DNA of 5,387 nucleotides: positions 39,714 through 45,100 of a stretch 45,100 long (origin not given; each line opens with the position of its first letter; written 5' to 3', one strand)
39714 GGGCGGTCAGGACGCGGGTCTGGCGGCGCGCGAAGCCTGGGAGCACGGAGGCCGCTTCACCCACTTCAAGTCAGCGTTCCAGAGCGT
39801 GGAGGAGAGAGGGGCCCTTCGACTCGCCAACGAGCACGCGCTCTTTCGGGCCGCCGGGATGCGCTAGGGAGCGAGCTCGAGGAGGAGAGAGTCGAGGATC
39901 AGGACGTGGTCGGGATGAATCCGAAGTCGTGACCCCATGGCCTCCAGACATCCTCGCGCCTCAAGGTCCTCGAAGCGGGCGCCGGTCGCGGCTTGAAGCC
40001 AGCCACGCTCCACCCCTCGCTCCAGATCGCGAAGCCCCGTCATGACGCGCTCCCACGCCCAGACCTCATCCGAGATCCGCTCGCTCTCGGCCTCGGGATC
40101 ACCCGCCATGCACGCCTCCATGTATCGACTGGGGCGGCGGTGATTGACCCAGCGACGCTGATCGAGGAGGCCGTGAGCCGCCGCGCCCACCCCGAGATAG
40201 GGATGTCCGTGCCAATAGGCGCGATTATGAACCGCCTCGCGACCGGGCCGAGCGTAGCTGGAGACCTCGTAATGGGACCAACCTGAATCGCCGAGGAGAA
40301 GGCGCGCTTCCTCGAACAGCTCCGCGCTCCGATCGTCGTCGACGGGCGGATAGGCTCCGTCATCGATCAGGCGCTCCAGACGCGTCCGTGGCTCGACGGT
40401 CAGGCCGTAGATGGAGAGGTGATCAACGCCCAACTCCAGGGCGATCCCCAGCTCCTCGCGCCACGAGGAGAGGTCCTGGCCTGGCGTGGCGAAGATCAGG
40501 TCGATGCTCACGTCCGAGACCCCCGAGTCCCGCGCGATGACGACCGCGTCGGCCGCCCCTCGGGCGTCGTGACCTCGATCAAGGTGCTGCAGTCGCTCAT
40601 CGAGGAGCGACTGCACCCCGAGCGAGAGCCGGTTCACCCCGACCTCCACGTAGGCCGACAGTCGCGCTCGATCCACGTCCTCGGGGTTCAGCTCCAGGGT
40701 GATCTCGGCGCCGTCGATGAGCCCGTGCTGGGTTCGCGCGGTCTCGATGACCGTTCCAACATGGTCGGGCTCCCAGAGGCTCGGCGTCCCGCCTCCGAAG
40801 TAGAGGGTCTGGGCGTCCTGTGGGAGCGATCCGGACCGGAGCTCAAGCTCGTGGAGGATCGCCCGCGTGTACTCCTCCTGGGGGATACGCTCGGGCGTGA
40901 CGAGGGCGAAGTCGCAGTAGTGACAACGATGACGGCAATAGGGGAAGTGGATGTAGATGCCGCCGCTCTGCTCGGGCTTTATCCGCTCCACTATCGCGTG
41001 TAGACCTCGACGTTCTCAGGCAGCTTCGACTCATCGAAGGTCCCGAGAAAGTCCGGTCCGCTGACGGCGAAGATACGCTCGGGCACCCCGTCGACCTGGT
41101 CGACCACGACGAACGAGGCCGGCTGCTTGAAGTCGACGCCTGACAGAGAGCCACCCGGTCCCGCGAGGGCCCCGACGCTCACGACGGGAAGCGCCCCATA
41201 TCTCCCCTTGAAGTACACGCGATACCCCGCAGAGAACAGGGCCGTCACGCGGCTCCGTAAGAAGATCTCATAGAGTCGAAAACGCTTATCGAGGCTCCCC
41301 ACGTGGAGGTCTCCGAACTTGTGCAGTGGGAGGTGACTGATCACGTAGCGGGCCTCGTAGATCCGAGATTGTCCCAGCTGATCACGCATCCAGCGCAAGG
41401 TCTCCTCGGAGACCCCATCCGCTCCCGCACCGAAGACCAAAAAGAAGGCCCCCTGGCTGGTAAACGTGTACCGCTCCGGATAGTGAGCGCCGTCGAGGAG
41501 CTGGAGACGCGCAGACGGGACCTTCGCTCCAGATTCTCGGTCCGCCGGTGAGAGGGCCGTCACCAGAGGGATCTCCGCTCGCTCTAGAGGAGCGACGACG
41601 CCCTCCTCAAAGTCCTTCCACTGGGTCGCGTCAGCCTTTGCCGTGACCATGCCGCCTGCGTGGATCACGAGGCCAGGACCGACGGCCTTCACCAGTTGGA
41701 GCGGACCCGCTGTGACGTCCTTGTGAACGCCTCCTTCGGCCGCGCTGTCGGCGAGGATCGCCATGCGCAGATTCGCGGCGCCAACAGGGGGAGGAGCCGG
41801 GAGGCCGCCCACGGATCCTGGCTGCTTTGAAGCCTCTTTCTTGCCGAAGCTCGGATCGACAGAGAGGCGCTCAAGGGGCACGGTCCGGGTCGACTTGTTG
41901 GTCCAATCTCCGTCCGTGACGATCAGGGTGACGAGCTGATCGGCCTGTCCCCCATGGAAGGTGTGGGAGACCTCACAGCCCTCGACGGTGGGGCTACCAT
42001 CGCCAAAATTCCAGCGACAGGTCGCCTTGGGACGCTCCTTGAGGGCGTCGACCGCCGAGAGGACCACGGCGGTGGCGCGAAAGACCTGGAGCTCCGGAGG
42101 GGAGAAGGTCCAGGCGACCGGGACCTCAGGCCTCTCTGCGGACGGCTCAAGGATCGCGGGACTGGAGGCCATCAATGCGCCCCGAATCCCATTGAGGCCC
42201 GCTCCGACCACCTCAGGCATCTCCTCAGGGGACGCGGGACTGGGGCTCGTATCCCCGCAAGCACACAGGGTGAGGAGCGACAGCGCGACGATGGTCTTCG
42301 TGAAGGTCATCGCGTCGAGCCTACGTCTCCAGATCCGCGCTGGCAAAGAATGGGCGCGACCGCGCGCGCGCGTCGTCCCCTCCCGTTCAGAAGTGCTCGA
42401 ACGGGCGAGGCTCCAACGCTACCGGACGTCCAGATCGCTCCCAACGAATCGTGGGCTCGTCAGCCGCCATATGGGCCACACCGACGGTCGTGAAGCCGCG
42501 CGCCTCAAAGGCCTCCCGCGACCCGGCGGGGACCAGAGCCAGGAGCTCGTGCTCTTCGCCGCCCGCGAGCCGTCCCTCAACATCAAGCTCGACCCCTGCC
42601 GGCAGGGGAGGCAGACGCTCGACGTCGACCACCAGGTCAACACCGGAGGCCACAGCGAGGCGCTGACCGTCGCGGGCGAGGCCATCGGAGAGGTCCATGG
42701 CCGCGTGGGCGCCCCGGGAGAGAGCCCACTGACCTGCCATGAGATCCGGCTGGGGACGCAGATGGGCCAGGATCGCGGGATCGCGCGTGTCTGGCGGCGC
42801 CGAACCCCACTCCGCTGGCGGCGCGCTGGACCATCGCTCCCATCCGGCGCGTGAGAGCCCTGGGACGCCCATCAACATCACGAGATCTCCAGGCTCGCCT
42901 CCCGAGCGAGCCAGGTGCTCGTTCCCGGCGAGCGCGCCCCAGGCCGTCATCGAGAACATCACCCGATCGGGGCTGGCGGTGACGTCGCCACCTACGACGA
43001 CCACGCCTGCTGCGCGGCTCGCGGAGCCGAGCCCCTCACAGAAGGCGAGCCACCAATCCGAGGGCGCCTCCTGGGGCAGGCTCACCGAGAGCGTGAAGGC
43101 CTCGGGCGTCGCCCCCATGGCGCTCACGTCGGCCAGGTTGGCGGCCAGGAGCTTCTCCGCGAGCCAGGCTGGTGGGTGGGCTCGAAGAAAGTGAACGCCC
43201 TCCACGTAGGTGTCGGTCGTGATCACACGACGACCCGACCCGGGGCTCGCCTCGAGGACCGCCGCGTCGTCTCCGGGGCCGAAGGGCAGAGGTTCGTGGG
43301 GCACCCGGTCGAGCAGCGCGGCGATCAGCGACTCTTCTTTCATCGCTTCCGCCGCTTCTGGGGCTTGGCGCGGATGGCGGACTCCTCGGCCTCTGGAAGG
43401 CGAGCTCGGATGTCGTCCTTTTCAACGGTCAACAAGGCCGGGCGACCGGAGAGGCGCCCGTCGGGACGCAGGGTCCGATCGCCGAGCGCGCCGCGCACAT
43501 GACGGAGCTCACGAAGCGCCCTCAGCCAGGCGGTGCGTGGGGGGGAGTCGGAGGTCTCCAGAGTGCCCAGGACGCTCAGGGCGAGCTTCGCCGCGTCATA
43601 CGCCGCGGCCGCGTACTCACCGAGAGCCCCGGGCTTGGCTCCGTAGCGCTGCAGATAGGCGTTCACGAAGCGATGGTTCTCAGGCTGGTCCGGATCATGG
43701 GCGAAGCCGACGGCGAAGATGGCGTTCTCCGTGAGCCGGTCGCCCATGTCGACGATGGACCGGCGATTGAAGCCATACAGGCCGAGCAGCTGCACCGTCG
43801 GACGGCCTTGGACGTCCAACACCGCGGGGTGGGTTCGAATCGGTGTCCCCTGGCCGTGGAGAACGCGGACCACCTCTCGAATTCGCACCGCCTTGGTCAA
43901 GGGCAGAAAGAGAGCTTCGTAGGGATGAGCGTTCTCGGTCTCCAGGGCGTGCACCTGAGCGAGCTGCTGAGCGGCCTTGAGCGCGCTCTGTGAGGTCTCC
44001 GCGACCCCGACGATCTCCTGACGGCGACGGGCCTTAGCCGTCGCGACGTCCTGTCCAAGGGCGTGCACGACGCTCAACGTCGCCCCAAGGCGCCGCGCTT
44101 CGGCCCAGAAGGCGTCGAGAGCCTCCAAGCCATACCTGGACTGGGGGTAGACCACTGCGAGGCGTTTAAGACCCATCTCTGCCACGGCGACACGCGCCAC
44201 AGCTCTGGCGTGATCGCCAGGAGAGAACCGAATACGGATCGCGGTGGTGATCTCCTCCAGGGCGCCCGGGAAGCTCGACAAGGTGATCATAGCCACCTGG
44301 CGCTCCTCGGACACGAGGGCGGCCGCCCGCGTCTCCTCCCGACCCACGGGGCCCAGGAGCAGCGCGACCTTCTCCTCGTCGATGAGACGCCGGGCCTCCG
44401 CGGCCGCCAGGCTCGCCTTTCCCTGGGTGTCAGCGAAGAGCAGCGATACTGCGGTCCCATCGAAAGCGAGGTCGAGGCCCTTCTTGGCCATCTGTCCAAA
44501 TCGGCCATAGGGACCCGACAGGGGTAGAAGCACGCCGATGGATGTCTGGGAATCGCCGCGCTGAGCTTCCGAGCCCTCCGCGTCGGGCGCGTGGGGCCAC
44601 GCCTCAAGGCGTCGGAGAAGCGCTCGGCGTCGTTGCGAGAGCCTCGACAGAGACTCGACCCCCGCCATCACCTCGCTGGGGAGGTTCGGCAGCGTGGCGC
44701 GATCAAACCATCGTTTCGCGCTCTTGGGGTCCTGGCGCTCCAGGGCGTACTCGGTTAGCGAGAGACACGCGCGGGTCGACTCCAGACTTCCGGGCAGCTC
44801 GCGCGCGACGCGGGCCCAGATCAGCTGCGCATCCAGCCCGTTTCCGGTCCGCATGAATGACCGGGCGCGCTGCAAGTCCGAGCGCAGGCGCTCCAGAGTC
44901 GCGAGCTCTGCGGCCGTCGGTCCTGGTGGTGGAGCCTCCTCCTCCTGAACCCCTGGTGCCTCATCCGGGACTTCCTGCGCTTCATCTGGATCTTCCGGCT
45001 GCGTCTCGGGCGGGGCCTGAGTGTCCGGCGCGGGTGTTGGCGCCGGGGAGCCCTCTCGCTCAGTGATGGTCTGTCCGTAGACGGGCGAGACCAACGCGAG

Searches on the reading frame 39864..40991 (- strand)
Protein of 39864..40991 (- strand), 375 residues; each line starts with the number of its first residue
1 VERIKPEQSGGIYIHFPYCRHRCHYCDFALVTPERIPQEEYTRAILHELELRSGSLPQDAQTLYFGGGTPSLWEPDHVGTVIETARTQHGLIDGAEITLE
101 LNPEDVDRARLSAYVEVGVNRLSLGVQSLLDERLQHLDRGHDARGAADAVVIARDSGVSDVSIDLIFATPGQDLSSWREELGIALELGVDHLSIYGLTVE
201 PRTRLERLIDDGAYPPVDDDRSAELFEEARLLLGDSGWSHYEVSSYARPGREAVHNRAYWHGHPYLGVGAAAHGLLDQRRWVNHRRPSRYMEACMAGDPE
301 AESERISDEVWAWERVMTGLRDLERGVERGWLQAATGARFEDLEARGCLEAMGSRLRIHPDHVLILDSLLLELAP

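Call 11: search_protein_families(library=pfam, proteins=[window:39864-40991:-], max_evalue=0.001)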
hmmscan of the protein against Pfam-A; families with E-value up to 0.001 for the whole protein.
window:39864-40991:- (375 aa): 1 family
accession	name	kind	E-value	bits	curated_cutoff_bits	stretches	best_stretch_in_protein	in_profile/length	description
PF04055.27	Radical_SAM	-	1.6e-20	74.4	29.5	1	13-179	1-161/166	Radical SAM superfamily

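Call 27: search_protein_families(library=ncbifam, proteins=[window:39864-40991:-], max_evalue=0.001)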
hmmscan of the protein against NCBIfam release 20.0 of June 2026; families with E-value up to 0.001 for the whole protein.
window:39864-40991:- (375 aa): 20 families
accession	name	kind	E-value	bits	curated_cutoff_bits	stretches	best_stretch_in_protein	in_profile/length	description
TIGR00539.1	hemN_rel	equivalog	3e-80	270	205.4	1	12-343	3-331/361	radical SAM family heme chaperone HemW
NF005133.0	PRK06582.1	equivalog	4.8e-60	203.6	597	1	11-343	13-350/390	coproporphyrinogen III oxidase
TIGR04107.1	rSAM_HutW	equivalog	4e-53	180.7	400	1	10-310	40-345/419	heme anaerobic degradation radical SAM methyltransferase ChuW/HutW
NF006067.1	PRK08208.1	equivalog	4.2e-40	138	380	1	7-272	33-297/427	STM4012 family radical SAM protein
NF004567.0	PRK05904.1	equivalog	3.4e-35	121.9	355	1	11-278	8-269/353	coproporphyrinogen III oxidase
TIGR00538.1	hemN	equivalog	4.7e-34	118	324.95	1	11-252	51-294/454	oxygen-independent coproporphyrinogen III oxidase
TIGR03994.1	rSAM_HemZ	equivalog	9e-29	100.8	321.4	1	4-241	79-318/401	coproporphyrinogen dehydrogenase HemZ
NF006385.0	PRK08629.1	equivalog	1.1e-26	93.6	355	1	8-294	51-327/439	coproporphyrinogen III oxidase family protein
NF006064.0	PRK08207.2-2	equivalog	9.2e-22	77.7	504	1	8-203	143-344/465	coproporphyrinogen III oxidase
NF006060.0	PRK08207.1-3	equivalog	1.6e-21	76.6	653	1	8-231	148-379/477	coproporphyrinogen III oxidase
NF006066.0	PRK08207.2-5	equivalog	2.5e-16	59.4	1117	1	8-200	189-387/518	coproporphyrinogen III oxidase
NF006061.0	PRK08207.1-4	equivalog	3.2e-16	59.2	702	1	11-198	175-369/501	coproporphyrinogen III oxidase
TIGR04419.1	no_iron_rSAM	equivalog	1.5e-14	54.4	300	1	60-276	42-257/378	HemN-related non-iron pseudo-SAM protein PsgB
NF006059.0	PRK08207.1-1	equivalog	4e-12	45.6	1012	1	3-198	167-367/496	coproporphyrinogen III oxidase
NF006065.0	PRK08207.2-4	equivalog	5e-12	45.5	922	1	8-241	167-408/484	coproporphyrinogen III oxidase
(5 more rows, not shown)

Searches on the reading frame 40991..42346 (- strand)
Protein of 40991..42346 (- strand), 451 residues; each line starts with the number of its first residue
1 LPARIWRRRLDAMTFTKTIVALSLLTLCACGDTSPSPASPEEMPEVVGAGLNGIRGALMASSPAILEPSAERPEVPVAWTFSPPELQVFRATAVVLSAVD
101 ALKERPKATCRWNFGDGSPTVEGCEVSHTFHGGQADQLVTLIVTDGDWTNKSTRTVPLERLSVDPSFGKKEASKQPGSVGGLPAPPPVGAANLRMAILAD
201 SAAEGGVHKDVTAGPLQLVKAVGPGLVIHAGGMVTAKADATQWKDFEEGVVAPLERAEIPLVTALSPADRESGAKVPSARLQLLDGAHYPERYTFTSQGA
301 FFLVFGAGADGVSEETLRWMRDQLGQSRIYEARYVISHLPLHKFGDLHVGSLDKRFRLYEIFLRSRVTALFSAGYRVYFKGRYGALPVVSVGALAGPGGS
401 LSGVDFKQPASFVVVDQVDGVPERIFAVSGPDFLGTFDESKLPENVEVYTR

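Call 11: search_protein_families(library=pfam, proteins=[window:40991-42346:-], max_evalue=0.001)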
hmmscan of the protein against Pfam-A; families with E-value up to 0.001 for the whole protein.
window:40991-42346:- (451 aa): 1 family
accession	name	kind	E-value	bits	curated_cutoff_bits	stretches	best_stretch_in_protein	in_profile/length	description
PF18911.6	PKD_4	-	4e-06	27.2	27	1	106-156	33-81/85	PKD domain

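Call 27: search_protein_families(library=ncbifam, proteins=[window:40991-42346:-], max_evalue=0.001)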
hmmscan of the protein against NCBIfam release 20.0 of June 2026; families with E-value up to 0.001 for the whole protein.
window:40991-42346:- (451 aa): 0 families

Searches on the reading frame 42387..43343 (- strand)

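Call 11: search_protein_families(library=pfam, proteins=[window:42387-43343:-], max_evalue=0.001)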
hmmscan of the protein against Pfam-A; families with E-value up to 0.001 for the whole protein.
window:42387-43343:- (318 aa): 2 families
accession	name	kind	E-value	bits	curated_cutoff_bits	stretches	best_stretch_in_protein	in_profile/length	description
PF00586.29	AIRS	-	3.3e-24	85.9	24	1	24-137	1-111/112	AIR synthase related protein, N-terminal domain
PF02769.27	AIRS_C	-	4.6e-05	24.1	23.1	1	150-279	1-127/156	AIR synthase related protein, C-terminal domain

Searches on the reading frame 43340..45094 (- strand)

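Call 11: search_protein_families(library=pfam, proteins=[window:43340-45094:-], max_evalue=0.001)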
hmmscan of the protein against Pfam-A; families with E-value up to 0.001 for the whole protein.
window:43340-45094:- (584 aa): 4 families
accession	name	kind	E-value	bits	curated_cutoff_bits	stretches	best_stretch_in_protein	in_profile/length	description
PF13458.12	Peripla_BP_6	-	6.1e-36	125.2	31.7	2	185-380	3-212/343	Periplasmic binding protein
PF01094.35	ANF_receptor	-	3.7e-11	43.1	25.4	1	213-504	22-285/353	Receptor family ligand binding region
PF04348.19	LppC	-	1.9e-10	40.4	28.8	1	183-379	218-414/563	LppC putative lipoprotein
PF13433.12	Peripla_BP_5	-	0.00061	19.4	27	0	212-250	38-76/363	Periplasmic binding protein domain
